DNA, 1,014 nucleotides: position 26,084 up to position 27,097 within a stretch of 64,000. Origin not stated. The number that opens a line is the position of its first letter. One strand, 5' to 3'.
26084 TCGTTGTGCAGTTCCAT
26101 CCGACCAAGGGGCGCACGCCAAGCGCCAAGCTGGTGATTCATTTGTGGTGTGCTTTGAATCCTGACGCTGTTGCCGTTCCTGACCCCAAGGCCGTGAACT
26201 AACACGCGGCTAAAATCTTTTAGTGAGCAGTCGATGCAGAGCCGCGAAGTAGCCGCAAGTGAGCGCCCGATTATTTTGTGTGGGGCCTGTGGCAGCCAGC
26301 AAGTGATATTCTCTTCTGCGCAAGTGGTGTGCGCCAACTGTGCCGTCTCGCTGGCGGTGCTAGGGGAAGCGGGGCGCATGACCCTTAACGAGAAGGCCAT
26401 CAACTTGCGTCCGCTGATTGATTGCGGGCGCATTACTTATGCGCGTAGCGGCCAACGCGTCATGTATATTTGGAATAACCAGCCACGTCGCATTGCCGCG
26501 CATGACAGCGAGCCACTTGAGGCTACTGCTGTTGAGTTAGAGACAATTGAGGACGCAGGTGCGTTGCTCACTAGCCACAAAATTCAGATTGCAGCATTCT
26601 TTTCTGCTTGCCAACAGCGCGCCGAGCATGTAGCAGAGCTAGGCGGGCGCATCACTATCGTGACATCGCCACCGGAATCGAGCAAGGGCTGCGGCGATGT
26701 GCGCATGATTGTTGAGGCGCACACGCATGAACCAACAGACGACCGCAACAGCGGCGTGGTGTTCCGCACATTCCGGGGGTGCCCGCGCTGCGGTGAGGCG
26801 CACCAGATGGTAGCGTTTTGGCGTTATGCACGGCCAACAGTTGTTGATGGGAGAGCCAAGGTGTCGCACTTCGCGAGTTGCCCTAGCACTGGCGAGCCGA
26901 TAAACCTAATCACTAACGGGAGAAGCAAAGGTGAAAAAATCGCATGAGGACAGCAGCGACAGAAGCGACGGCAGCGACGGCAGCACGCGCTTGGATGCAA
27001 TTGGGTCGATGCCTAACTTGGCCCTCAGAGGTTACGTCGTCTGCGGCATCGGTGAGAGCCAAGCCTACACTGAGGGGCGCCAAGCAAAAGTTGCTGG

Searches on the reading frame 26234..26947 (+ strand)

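Call 48: search_protein_families(library=pfam, proteins=[window:26234-26947:+], max_evalue=0.05)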
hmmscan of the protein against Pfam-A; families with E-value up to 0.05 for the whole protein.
window:26234-26947:+ (237 aa): 3 families
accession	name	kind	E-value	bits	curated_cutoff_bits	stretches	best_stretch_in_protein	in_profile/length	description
PF01667.23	Ribosomal_S27e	-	0.0016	18.6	24.5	1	15-41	9-37/55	Ribosomal protein S27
PF07282.18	Cas12f1-like_TNB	-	0.0018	18.8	26.3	1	123-190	1-50/60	Cas12f1-like, TNB domain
PF14354.12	Lar_restr_allev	-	0.048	14.3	28.6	0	16-56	6-51/58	Restriction alleviation protein Lar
